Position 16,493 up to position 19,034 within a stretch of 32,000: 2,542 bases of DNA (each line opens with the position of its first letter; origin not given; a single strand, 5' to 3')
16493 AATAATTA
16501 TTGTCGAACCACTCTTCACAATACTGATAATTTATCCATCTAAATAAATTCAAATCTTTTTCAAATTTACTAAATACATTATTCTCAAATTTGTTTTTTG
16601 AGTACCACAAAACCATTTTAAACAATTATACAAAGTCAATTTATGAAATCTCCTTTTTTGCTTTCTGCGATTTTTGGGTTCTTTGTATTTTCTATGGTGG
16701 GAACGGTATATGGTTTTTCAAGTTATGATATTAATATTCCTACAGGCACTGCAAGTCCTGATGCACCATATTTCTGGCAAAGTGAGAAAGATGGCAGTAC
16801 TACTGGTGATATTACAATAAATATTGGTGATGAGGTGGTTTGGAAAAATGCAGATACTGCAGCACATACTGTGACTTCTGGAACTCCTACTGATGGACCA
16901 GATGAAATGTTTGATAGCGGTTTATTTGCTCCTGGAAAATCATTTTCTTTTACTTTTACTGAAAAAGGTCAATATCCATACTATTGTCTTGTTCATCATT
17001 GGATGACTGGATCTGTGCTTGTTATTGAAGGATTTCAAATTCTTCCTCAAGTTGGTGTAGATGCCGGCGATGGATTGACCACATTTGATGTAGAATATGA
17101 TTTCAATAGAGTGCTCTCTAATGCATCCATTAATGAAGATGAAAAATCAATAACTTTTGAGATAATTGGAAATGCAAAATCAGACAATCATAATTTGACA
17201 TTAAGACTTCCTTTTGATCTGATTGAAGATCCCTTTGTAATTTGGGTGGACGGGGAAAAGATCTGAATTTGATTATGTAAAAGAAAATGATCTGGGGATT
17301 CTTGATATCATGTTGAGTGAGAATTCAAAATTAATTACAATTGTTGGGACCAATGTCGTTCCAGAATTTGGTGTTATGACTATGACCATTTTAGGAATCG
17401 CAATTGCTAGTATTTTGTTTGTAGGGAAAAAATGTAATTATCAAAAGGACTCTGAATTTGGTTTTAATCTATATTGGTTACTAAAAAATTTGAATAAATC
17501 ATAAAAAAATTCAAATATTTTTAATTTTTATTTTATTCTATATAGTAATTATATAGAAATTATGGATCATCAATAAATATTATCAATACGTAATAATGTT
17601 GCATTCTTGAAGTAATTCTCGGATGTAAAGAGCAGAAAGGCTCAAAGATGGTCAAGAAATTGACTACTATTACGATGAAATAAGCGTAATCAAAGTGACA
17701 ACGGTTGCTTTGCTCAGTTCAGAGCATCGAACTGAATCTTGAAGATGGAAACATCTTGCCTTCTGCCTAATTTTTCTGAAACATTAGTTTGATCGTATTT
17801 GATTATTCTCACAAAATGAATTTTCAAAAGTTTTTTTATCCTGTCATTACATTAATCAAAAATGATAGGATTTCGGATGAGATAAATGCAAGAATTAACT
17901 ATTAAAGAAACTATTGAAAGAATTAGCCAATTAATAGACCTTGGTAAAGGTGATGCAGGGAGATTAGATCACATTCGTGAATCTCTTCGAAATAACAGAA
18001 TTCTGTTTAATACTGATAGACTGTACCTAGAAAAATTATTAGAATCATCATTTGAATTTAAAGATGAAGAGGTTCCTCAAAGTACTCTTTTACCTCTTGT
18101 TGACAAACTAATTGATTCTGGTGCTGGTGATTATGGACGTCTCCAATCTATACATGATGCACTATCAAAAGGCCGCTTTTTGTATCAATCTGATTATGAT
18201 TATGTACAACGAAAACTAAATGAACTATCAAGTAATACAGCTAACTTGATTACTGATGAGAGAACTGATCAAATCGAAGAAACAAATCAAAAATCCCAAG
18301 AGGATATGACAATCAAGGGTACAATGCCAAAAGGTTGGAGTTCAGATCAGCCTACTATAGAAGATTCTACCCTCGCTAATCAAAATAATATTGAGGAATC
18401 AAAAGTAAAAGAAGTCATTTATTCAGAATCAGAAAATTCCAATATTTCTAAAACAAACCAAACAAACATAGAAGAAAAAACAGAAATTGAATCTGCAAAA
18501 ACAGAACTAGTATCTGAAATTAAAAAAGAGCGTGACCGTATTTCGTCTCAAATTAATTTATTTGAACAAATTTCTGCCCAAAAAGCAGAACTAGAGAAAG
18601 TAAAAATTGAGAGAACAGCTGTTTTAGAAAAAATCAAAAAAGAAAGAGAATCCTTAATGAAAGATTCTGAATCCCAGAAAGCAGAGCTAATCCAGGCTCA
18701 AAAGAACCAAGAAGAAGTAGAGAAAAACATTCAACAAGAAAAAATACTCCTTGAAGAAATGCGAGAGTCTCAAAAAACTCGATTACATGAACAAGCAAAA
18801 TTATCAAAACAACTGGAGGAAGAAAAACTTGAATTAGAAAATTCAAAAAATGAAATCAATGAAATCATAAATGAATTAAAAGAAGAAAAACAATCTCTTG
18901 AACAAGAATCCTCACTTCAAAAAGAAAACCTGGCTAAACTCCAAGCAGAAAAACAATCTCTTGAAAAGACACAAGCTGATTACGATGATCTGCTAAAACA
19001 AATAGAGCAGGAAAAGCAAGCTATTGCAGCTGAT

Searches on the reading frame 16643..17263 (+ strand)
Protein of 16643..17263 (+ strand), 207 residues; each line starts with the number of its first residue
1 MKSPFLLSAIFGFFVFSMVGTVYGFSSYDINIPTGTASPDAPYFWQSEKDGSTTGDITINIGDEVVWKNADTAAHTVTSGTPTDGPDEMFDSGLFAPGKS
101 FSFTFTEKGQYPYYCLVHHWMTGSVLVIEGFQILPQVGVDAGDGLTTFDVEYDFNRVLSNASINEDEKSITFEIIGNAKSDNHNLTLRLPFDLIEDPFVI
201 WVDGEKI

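Call 7: search_protein_families(library=pfam, proteins=[window:16643-17263:+], max_evalue=0.01)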
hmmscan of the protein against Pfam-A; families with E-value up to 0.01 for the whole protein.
window:16643-17263:+ (207 aa): 1 family
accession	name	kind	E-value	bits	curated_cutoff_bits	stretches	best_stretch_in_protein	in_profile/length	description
PF00127.26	Copper-bind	-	1.7e-08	35.2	21.2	1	54-127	16-98/99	Copper binding proteins, plastocyanin/azurin family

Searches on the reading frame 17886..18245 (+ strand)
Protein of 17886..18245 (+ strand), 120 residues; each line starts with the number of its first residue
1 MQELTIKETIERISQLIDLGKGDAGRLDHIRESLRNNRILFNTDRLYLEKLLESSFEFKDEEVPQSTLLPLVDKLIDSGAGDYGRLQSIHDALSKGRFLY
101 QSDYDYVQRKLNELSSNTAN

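Call 36: predict_structure(alignment_id=A2)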
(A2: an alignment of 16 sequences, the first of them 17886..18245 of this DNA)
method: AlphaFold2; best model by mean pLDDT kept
length: 120 residues; sequences in the alignment: 16
mean_pLDDT: 77.4   pTM: 0.43
mean pLDDT of the five models: 77.4, 77.4, 77.0, 75.6, 75.0
residues with pLDDT >= 90: 0; 70-90: 96; 50-70: 15; < 50: 9
segments of 3 or more residues with pLDDT < 50: 59-65
pLDDT, mean of each block of 10 residues (from residue 1): 72 88 87 80 84 66 56 83 86 78 83 65
secondary structure, 60 per line:
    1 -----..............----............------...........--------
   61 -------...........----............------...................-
elements in order: H6-19 H24-35 H42-52 H68-78 H83-94 H101-119

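Call 41: fold_search(model_id=the predicted structure, library=pdb)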
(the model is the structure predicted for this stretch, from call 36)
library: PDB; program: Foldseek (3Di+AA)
matches with E <= 10: 68; with E <= 0.001: 0
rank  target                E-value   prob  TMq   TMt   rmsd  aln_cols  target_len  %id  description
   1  5apn_R                1.9e+00  0.09  0.27  0.22  21.6       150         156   13  Structure of the yeast 60S ribosomal subunit in complex with Arx1, Alb1 and N-terminally tagged Rei1 (released 2015-12-16)
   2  9i78_LR               2.1e+00  0.08  0.27  0.20  21.2       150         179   16  Cryo-EM structure of Chaetomium thermophilum ribosome-bound SND3 translocon (released 2025-11-12)
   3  8etc_R                2.2e+00  0.10  0.30  0.29  20.8       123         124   14  Fkbp39 associated nascent 60S ribosome State 4 (released 2022-11-30)
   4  9g1z_z                2.3e+00  0.13  0.28  0.22   9.8       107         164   19  Structure of Candida albicans 80S ribosome in complex with mefloquine (non-rotated state) (released 2025-04-23)
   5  3k33_A                2.5e+00  0.06  0.23  0.22  16.1       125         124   16  Crystal structure of the Phd-Doc complex (released 2010-08-18)
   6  9v1i_lU               2.6e+00  0.06  0.25  0.20  21.4       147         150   13  Cryo- EM structure of ribosomal large subunit (LSU) from Entamoeba histolytica at 2.8 angstrom resolution (released 2025-10-08)
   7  3j79_T                2.8e+00  0.13  0.30  0.21  10.0       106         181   19  Cryo-EM structure of the Plasmodium falciparum 80S ribosome bound to the anti-protozoan drug emetine, large subunit (released 2014-07-16)
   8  8oh6_BM               2.8e+00  0.09  0.28  0.20  13.5       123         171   18  Crystal structure of the Candida albicans 80S ribosome in complex with Paromomycin (500umol) (released 2024-10-02)
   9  7pzy_z                3.0e+00  0.07  0.25  0.18  13.8       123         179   18  Structure of the vacant Candida albicans 80S ribosome (released 2022-05-18)
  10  8esr_R                3.3e+00  0.08  0.28  0.30  22.7       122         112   14  Ytm1 associated nascent 60S ribosome (-fkbp39) State 2 (released 2022-11-30)
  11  8gxm_A                3.5e+00  0.14  0.36  0.36  14.0       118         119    8  HUMAN SUGP1 433-586 (released 2022-12-14)
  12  8eui_R                3.5e+00  0.08  0.27  0.23  13.3       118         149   17  Ytm1 associated nascent 60S ribosome (-fkbp39) State 3 (released 2022-11-30)
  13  9axt_Bd               3.5e+00  0.08  0.28  0.22  14.8       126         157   16  Non-translating S. pombe ribosome (released 2024-10-16)
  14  9gjp_6                3.5e+00  0.03  0.18  0.05  15.2       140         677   12  OCCM maturation intermediate stalled with an Arginine Finger mutation in Mcm5: Conformer 2 (released 2025-03-05)
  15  8i9y_LR               3.7e+00  0.07  0.27  0.27  23.5       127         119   14  Cryo-EM structure of a Chaetomium thermophilum pre-60S ribosomal subunit - Ytm1-2 (released 2023-05-17)
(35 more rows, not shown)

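Call 60: search_protein_families(library=pfam, proteins=[window:17886-18245:+], max_evalue=5)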
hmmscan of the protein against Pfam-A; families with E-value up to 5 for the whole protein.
window:17886-18245:+ (120 aa): 1 family
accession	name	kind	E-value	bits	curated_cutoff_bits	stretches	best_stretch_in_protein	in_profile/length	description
PF04220.17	YihI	-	0.32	11.2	25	0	85-113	100-128/155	Der GTPase activator (YihI)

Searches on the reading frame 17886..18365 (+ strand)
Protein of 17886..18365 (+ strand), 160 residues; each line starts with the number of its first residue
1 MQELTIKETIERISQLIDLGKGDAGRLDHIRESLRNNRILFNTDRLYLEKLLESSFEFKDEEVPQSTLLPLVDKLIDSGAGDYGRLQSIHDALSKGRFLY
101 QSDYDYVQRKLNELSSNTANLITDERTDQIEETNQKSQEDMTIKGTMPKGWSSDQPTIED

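Call 20: search_protein_families(library=ncbifam, proteins=[window:17886-18365:+], max_evalue=1)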
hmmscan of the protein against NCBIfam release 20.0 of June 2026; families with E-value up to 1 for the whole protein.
window:17886-18365:+ (160 aa): 0 families

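Call 21: search_solved_structures(query=window:17886-18365:+, max_evalue=10)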
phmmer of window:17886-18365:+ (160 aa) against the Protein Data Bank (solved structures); distinct sequences matched with E-value up to 10: 2.
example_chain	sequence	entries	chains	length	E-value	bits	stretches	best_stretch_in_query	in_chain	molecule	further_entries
6j6u_A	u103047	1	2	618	0.0076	20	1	25-127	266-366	Receptor-type tyrosine-protein phosphatase zeta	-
3n28_A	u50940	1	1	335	1.3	12.8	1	90-131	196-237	Phosphoserine phosphatase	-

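Call 28: search_protein_representatives(protein=window:17886-18365:+)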
Query: 160 residues. Proteins with E-value up to 0.001 (for the whole library): 191; up to 1e-10: 81; up to 1e-30: 8. The best 150 are listed.
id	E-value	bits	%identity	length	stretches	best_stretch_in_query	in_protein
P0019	5.2e-61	221.7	94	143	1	24-139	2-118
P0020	1.1e-53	198.0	64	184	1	1-153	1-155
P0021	1.3e-49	184.8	62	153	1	1-154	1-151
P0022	4.0e-43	163.7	59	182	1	1-141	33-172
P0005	3.2e-40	154.2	60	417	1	1-143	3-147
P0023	2.5e-36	141.6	49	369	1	1-154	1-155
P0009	4.8e-36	140.7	57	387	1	1-157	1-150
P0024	4.9e-31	124.4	46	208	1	2-157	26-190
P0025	1.4e-29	119.7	50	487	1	2-155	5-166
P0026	2.3e-26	109.3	54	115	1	1-113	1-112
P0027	3.3e-26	108.8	45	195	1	8-156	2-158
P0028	4.2e-26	108.5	45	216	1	2-141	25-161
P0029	1.1e-24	103.8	39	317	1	2-153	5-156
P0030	8.2e-24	101.0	42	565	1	2-153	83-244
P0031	1.5e-23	100.2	39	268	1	1-152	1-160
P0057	4.4e-16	75.9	37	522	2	8-113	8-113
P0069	8.0e-15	71.9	28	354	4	12-116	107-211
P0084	1.1e-12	65.0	34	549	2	5-139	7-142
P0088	4.1e-12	63.1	30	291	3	3-112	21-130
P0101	4.4e-10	56.5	31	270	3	13-139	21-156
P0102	4.5e-10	56.4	36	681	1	10-119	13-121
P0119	1.1e-07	48.7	26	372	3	2-131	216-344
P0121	1.3e-07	48.4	25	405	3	3-114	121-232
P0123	2.7e-07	47.4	20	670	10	9-110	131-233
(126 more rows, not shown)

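Call 29: search_protein_families(library=pfam, proteins=[P0123, P0069, P0121, P0119, P0102, P0030, P0084, P0088, P0101, P0057], max_evalue=0.01)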
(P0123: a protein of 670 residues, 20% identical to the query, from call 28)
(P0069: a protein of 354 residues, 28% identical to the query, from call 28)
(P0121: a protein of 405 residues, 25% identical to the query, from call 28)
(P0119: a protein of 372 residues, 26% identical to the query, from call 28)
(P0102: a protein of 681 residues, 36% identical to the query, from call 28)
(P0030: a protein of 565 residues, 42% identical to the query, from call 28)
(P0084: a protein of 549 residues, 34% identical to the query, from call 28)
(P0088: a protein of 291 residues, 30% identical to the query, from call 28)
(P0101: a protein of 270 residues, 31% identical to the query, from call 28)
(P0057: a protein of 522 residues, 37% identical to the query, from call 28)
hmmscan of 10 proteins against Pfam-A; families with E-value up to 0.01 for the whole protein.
P0123 (670 aa): 9 families
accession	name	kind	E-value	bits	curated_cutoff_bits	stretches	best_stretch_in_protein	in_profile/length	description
PF23789.1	Pre_tape_measure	-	1e-11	45.3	27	0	73-98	105-130/149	Pre-tape measure protein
PF22114.2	NUP120_helical_2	-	1.4e-10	42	21.5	0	48-97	14-63/184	Nucleoporin NUP120, helical domain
PF23305.1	DUF7082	-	3.2e-10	40.4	27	0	20-79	89-151/155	Domain of unknown function (DUF7082)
PF04367.18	DUF502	-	9.5e-10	38.8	23.8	0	589-656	17-84/107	Protein of unknown function (DUF502)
PF10638.14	Sfi1_C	-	3e-09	37.9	21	0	94-160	24-87/103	Spindle body associated protein C-terminus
PF12993.12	DUF3877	-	5.3e-09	36.7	27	0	576-641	58-123/173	Domain of unknown function, E. rectale Gene description (DUF3877)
PF25029.1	MOM1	-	4.3e-06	27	27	0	13-51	16-54/127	MOM1-like domain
PF18506.7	RelB-like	-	1.6e-05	25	27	0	8-20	20-32/62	RelB Antitoxin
PF07202.18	Tcp10_C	-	7.4e-05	22.8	36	0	26-33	11-18/35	T-complex protein 10 C-terminus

P0069 (354 aa): 0 families

P0121 (405 aa): 0 families

P0119 (372 aa): 0 families

P0102 (681 aa): 6 families
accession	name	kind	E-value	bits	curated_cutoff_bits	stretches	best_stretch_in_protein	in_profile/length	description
PF00535.33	Glycos_transf_2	-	1.9e-36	125.9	23.3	1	337-499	1-167/168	Glycosyl transferase family 2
PF13641.12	Glyco_tranf_2_3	-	4.3e-28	99.3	27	1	335-553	2-230/230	Glycosyltransferase like family 2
PF13632.12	Glyco_trans_2_3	-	3.2e-25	89.5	27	1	413-604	1-193/198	Glycosyl transferase family group 2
PF03142.21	Chitin_synth_2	-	7e-12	45.2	27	1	412-498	203-291/527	Chitin synthase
PF13506.12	Glyco_transf_21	-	7.3e-11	42.3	21.7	1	398-552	18-174/174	Glycosyl transferase family 21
PF10111.15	Glyco_tranf_2_2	-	3.2e-09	37.1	27.3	1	337-547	1-229/276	Glycosyltransferase like family 2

P0030 (565 aa): 0 families

P0084 (549 aa): 0 families

P0088 (291 aa): 0 families

P0101 (270 aa): 0 families

P0057 (522 aa): 0 families

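Call 49: find_encoding_contigs(protein=P0019, flank=10000, max_places=4)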
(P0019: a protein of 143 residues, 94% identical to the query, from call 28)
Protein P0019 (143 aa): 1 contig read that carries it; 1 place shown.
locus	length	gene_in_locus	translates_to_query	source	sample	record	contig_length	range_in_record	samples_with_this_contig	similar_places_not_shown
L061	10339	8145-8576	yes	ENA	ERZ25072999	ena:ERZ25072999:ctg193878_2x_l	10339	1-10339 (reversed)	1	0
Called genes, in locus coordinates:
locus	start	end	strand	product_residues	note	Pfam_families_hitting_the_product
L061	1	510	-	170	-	?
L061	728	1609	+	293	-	PF00413:Peptidase_M10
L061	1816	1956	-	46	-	-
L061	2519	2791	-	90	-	-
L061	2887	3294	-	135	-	PF00582:Usp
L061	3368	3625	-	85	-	PF00571:CBS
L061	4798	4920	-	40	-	-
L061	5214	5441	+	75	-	-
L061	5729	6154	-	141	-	-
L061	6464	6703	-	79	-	-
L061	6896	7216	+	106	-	PF00127:Copper-bind (weak)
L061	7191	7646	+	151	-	-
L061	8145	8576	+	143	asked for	-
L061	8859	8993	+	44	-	-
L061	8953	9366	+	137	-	-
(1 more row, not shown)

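Call 60: search_protein_families(library=pfam, proteins=[P0069], max_evalue=5)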
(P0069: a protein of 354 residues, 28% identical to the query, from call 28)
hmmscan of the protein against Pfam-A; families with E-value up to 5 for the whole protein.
P0069 (354 aa): 3 families
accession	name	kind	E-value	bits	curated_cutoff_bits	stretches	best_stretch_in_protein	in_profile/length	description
PF06013.18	WXG100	-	1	10.1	27.3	1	44-102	19-74/86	Proteins of 100 residues with WXG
PF14357.11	DUF4404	-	2.6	9.2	27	2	179-231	3-55/83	Domain of unknown function (DUF4404)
PF04316.19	FlgM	-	4.1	8.1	25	0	163-192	12-41/55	Anti-sigma-28 factor, FlgM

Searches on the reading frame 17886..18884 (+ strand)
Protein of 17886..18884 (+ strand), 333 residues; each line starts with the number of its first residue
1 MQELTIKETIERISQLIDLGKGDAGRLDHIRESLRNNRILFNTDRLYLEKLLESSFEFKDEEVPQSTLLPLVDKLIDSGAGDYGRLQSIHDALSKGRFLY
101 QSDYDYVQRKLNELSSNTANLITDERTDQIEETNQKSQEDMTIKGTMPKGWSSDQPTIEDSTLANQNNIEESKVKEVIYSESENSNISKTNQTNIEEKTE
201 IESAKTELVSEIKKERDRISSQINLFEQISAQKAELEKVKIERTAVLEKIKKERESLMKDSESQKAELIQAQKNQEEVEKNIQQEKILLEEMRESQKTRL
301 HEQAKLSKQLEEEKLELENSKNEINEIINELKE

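Call 9: find_homologous_proteins(query=window:17886-18884:+, max_evalue=0.001)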
Query window:17886-18884:+ (333 aa): 18 proteins with E <= 0.001 among 6162 candidates.
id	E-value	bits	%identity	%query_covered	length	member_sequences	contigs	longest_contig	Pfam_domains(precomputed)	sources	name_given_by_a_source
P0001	1.2e-105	371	63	98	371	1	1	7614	-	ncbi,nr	ncbi:MAG: hypothetical protein OEM18_03695, partial [Nitrosopumilus sp.]|nr:hypothetical protein [Ni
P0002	1.1e-101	358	59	100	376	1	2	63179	-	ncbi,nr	ncbi:MAG: hypothetical protein OEM77_05470, partial [Nitrosopumilus sp.]|nr:hypothetical protein [Ni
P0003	4.1e-88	314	54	99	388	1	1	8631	-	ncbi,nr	ncbi:MAG: hypothetical protein OEL52_06045, partial [Nitrosopumilus sp.]|nr:hypothetical protein [Ni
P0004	1.5e-85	305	52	99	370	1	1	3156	-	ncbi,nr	ncbi:MAG: hypothetical protein OER82_09775, partial [Nitrosopumilus sp.]|nr:hypothetical protein [Ni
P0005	2.0e-77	279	51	98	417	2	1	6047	-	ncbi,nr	ncbi:MAG: hypothetical protein OEX98_08355, partial [Nitrosopumilus sp.]|nr:hypothetical protein [Ni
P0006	4.6e-77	278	54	83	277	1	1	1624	-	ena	-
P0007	1.2e-75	273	55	81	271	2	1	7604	-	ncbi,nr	ncbi:MAG: hypothetical protein OES27_04375, partial [Nitrosopumilus sp.]|nr:hypothetical protein [Ni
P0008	3.5e-73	265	49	98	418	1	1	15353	-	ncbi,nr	ncbi:MAG: hypothetical protein OEW49_06490, partial [Nitrosopumilus sp.]|nr:hypothetical protein [Ni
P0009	7.6e-68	247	48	99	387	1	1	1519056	-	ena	-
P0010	1.5e-51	194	40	99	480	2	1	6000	-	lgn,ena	-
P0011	8.2e-49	185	38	99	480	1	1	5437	-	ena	-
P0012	2.0e-46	177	39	99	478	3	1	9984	-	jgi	-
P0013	7.2e-46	175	48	62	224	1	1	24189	-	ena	-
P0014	4.4e-44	169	38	92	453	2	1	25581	-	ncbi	ncbi:MAG: hypothetical protein ACE5DU_03255, partial [Nitrosopumilus sp.]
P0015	6.0e-43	166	49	60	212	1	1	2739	-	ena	-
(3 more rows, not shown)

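Call 11: find_encoding_contigs(protein=P0009, flank=10000, max_places=3)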
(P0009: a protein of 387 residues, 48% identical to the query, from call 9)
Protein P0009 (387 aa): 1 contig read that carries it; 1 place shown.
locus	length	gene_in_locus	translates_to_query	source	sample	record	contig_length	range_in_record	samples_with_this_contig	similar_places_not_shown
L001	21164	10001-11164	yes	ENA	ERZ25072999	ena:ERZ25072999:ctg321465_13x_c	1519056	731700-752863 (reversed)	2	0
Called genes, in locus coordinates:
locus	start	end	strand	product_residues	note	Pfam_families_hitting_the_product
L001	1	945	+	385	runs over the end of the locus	PF04055:Radical_SAM, PF19288:CofH_C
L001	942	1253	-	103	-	PF01910:Thiamine_BP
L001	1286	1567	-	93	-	-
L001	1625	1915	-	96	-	-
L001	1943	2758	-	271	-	PF02621:VitK2_biosynth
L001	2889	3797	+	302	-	PF01380:SIS (weak)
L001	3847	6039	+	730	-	PF00009:GTP_EFTU, PF22042:EF-G_D2, PF03144:GTP_EFTU_D2, PF14492:EFG_III, PF03764:EFG_IV, PF00679:EFG_C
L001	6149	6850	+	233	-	PF00413:Peptidase_M10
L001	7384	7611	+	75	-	-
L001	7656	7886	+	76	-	-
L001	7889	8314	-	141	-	-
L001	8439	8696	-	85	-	-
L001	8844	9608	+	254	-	PF00127:Copper-bind (weak)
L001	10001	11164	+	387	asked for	-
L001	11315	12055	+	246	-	-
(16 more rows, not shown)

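Call 16: find_related_loci(query=A1, collection=genome_contigs, flank=7000)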
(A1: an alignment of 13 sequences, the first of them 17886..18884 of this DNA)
Query A1 (333 aa) in genome_contigs; peptide patterns used: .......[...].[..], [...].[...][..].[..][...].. (x = any residue, [..] = any of these).
401 stretches matched a pattern; 60 encode a relative of the query (tblastn E <= 1e-3); 59 distinct loci.
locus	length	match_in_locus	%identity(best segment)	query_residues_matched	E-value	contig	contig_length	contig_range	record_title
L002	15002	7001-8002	86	1-333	7e-180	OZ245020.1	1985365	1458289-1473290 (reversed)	MAG: Nitrosarchaeum sp. isolate 551d757b-9719-43ce-af74-18e6fc1aa08f genome assembly, chromosome: 1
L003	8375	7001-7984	64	1-327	5e-122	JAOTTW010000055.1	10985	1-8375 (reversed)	MAG: Nitrosopumilus sp. isolate 13_July_SF_Bin33 13_July_SF_Bin33_scaffold_2381_c2, whole genome shotgun sequence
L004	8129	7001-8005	59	1-333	2e-109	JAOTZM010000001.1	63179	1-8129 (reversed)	MAG: Nitrosopumilus sp. isolate 21_July_SF_Bin12 21_July_SF_Bin12_scaffold_1_c2, whole genome shotgun sequence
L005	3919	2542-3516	54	1-333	1e-95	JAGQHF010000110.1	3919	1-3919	MAG: Nitrosarchaeum sp. isolate HKST03 k127_810990, whole genome shotgun sequence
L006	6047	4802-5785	51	1-327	1e-88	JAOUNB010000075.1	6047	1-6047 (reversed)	MAG: Nitrosopumilus sp. isolate 8_1_July_SF_Bin59 8_1_July_SF_Bin59_scaffold_3917_c2, whole genome shotgun sequence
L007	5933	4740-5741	48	1-331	3e-86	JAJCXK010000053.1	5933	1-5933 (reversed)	MAG: Nitrosopumilus sp. isolate OFTM383 OFTM383_52, whole genome shotgun sequence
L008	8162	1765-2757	49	1-332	1e-85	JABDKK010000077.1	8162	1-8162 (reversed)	MAG: Nitrosopumilus sp. isolate SS_bin_47 k127_536141, whole genome shotgun sequence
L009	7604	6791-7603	55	1-269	5e-85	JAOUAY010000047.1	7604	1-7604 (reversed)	MAG: Nitrosopumilus sp. isolate 21_Oct_SF_Bin27 21_Oct_SF_Bin27_scaffold_1222_c1, whole genome shotgun sequence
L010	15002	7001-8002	50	1-331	9e-84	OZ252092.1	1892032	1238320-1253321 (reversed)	MAG: Nitrosopumilus sp. isolate 1ff4eb3d-b9ef-4315-8156-e0ce16ae0cce genome assembly, chromosome: 1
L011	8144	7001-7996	45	1-331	3e-82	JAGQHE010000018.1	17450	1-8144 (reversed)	MAG: Nitrosopumilus sp. isolate HKST02 2012-05-30_1_(paired)_contig_14539, whole genome shotgun sequence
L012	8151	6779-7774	48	1-331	9e-81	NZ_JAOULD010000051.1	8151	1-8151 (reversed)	MAG: Nitrosopumilus sp. isolate 8_1_Jan_SF_Bin66 8_1_Jan_SF_Bin66_scaffold_818_c2, whole genome shotgun sequence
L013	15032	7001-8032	46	1-331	5e-79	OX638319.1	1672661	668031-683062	MAG: uncultured Candidatus Nitrosopumilus sp. isolate a9bb1b8d-3405-4f78-8bb0-675615731146 genome assembly, chromosome:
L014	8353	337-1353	41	1-331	3e-65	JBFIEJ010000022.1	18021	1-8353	MAG: Nitrosopumilus sp. isolate Mix_sand11.2021.09.D.78 k141_573270_length_18021_cov_27.8212, whole genome shotgun seque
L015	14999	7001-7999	43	1-332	3e-64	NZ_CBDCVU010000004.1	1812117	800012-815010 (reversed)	MAG: Nitrosopumilus sp. isolate d0d8156c-2fb4-46ba-bb7a-8f569bbeb246 contig_4, whole genome shotgun sequence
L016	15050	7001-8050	38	1-333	1e-60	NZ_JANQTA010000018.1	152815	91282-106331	MAG: Nitrosopumilus sp. isolate IP29b_bin.65 k99_2828374, whole genome shotgun sequence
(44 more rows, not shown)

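Call 20: search_protein_families(library=ncbifam, proteins=[P0010], max_evalue=1)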
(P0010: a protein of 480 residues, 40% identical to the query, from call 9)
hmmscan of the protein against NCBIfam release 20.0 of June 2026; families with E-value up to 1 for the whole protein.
P0010 (480 aa): 0 families

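Call 30: predict_structure(alignment_id=A1)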
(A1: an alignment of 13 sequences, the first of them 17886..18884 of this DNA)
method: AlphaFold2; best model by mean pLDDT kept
length: 333 residues; sequences in the alignment: 13
mean_pLDDT: 78.5   pTM: 0.28
mean pLDDT of the five models: 78.5, 77.2, 77.1, 77.0, 76.6
residues with pLDDT >= 90: 160; 70-90: 94; 50-70: 13; < 50: 66
segments of 3 or more residues with pLDDT < 50: 117-181
pLDDT, mean of each block of 10 residues (from residue 1): 78 89 89 84 88 75 66 88 91 84 90 60 28 29 39 35 31 36 67 88 94 96 97 97 97 97 97 98 97 97 96 96 95 92
secondary structure, 60 per line:
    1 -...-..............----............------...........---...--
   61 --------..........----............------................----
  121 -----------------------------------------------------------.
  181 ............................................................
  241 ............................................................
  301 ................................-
elements in order: E2-4 H6-19 H24-35 H42-52 E56-58 H69-78 H83-94 H101-116 H180-332

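Call 47: find_related_loci(query=window:17886-18884:+, collection=metagenome_contigs, flank=8000)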
Query window:17886-18884:+ (333 aa) in metagenome_contigs; peptide patterns used: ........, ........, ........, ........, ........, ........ (x = any residue, [..] = any of these).
600 stretches matched a pattern, but none encodes a relative of the query by tblastn (E <= 1e-3).
